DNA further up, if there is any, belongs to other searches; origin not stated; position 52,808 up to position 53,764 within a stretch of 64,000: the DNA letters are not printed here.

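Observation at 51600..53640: Second GC-rich two-gene island of unknown function downstream of secDF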

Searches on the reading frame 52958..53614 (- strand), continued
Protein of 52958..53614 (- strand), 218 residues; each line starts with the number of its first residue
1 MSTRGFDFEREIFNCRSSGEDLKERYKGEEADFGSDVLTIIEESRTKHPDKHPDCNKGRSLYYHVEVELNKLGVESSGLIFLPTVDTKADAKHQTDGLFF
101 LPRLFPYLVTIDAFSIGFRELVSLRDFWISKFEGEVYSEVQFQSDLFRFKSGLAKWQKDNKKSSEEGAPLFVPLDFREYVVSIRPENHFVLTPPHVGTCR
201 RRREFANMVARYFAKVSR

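Call 52: find_encoding_contigs(protein=P0045, flank=6000, max_places=3)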
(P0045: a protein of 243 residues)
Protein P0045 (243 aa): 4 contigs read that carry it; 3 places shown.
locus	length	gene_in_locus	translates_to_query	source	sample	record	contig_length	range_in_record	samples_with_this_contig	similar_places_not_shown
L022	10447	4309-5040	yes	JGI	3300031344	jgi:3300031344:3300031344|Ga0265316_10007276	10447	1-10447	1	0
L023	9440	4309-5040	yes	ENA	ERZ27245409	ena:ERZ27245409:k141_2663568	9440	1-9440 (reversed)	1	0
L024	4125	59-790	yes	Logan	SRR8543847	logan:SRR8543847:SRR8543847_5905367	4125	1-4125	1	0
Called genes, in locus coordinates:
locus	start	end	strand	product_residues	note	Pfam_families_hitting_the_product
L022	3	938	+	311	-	?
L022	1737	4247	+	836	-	PF07517:SecA_DEAD, PF01043:SecA_PP_bind, PF21090:P-loop_SecA, PF07516:SecA_SW, PF02810:SEC-C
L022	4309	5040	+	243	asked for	-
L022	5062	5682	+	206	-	PF09335:VTT_dom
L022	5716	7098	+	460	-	PF08323:Glyco_transf_5, PF13439:Glyco_transf_4, PF13579:Glyco_trans_4_4, PF20706:GT4-conflict, PF00534:Glycos_transf_1, PF13692:Glyco_trans_1_4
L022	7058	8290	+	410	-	PF03065:Glyco_hydro_57, PF01522:Polysacc_deac_1 (weak)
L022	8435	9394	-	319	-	PF00665:rve, PF13683:rve_3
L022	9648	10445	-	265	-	?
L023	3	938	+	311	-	?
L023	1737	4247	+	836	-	PF07517:SecA_DEAD, PF01043:SecA_PP_bind, PF21090:P-loop_SecA, PF07516:SecA_SW, PF02810:SEC-C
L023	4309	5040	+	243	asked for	-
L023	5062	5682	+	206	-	PF09335:VTT_dom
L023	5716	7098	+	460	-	PF08323:Glyco_transf_5, PF13439:Glyco_transf_4, PF13579:Glyco_trans_4_4, PF20706:GT4-conflict, PF00534:Glycos_transf_1, PF13692:Glyco_trans_1_4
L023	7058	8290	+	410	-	PF03065:Glyco_hydro_57, PF01522:Polysacc_deac_1 (weak)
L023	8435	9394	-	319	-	PF00665:rve, PF13683:rve_3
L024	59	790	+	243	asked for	-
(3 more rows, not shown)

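Call 53: find_related_loci(query=A4, collection=metagenome_contigs, flank=5000)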
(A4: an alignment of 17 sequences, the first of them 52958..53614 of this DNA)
Query A4 (218 aa) in metagenome_contigs; peptide patterns used: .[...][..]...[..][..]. (x = any residue, [..] = any of these).
36 stretches matched a pattern; 15 encode a relative of the query (tblastn E <= 1e-3); 15 distinct loci.
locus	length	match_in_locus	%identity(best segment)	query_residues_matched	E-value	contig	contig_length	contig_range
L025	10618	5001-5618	50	5-214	8e-62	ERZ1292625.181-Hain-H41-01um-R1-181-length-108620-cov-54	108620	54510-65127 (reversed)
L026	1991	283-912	48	5-218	1e-62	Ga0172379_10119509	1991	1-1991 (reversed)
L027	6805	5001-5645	45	1-216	1e-54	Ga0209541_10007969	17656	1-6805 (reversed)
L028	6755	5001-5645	45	1-216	1e-54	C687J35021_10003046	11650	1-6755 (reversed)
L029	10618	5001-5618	43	5-214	2e-54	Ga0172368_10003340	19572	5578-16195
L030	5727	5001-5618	43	5-214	2e-54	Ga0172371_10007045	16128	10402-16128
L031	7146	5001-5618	43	5-214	4e-53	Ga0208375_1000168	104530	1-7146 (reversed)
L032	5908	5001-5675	38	7-217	8e-48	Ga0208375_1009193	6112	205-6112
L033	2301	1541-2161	39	5-217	2e-43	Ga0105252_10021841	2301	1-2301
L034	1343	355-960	40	5-214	4e-41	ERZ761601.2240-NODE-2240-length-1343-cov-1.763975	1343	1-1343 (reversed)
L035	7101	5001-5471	40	52-217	3e-30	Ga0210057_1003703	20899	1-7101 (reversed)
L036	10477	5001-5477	39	52-217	5e-27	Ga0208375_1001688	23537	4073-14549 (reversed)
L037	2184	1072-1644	36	11-218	7e-25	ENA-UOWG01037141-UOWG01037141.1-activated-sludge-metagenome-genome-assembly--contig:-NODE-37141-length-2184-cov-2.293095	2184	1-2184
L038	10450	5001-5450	39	58-217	8e-25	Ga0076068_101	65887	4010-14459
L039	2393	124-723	33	2-215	7e-15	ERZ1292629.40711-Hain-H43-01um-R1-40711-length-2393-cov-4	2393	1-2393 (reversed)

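Call 71: search_protein_families(library=phrogs, alignment_id=A3, max_evalue=0.1)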
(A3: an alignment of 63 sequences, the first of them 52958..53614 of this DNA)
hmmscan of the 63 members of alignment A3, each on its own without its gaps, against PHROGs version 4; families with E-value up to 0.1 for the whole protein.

A. member 1, window:52958-53614:- (218 aa): 0 families

B. families by the number of members that match (of 63 scanned): 8 families
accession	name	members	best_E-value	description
phrog_34522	-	1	0.0042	-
phrog_1449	-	1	0.01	-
phrog_11852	-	1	0.012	-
phrog_24064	-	1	0.035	-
phrog_4347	-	1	0.036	-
phrog_18606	-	1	0.062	-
phrog_27843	-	1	0.093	replication initiation protein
phrog_12098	-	1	0.097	-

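Call 72: search_protein_families(library=padloc, alignment_id=A3, max_evalue=0.1)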
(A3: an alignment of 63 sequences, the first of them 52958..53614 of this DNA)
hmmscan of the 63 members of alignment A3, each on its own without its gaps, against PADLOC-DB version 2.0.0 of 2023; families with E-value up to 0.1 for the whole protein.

A. member 1, window:52958-53614:- (218 aa): 0 families

B. families by the number of members that match (of 63 scanned): 4 families
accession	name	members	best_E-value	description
PDLC02924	HNH_I-A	2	0.0029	-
PDLC00324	PtuB1|PtuB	1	0.015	Unknown function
PDLC04367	PDC-M04B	1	0.026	-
PDLC01766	Cas3c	1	0.026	-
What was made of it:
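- On Known anti-phage defence systems (PADLOC-DB 2.0): Among 63 A-family members there are only scattered single hits with E above 0.002 (call 72).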

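Call 73: find_encoding_contigs(protein=P0053, flank=6000, max_places=2)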
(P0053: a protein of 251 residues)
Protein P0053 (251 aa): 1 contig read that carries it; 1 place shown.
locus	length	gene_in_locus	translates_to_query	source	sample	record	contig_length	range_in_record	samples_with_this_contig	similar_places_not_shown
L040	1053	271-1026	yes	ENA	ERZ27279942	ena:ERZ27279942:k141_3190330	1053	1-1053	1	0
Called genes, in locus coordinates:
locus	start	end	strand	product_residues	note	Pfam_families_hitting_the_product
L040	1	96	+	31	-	?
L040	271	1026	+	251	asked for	-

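Call 74: find_encoding_contigs(protein=P0065, flank=6000, max_places=2)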
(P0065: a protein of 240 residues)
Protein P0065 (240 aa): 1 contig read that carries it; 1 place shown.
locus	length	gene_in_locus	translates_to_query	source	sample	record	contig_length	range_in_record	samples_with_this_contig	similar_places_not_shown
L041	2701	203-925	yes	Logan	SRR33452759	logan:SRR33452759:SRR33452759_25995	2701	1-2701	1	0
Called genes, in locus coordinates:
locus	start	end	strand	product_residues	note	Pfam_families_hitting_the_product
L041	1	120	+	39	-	?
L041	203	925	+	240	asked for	-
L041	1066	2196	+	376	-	-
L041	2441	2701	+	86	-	?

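Call 75: find_encoding_contigs(protein=P0058, flank=6000, max_places=2)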
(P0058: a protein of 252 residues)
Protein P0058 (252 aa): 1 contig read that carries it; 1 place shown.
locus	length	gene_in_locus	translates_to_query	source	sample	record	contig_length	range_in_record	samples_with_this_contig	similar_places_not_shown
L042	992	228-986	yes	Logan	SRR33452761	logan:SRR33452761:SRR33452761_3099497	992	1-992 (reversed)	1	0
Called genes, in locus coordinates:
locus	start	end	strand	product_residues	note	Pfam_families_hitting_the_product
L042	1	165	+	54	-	?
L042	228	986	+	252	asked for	-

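Call 78: search_dna_similar(query=window:52958-53614:-, collection=phages, mode=protein, max_evalue=0.01, max_rows=10)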
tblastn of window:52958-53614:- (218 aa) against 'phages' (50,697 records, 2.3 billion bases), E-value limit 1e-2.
No match.

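Call 80: search_dna_similar(query=window:52958-53614:-, collection=plasmids, mode=protein, max_evalue=0.01, max_rows=10)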
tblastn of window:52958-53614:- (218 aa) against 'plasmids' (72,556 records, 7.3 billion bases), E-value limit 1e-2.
No match.

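Call 82: find_related_loci(query=A4, collection=viral_contigs, flank=5000)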
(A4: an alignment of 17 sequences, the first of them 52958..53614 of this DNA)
Query A4 (218 aa) in viral_contigs; peptide patterns used: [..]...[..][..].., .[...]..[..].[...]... (x = any residue, [..] = any of these).
43 stretches matched a pattern, but none encodes a relative of the query by tblastn (E <= 1e-3).
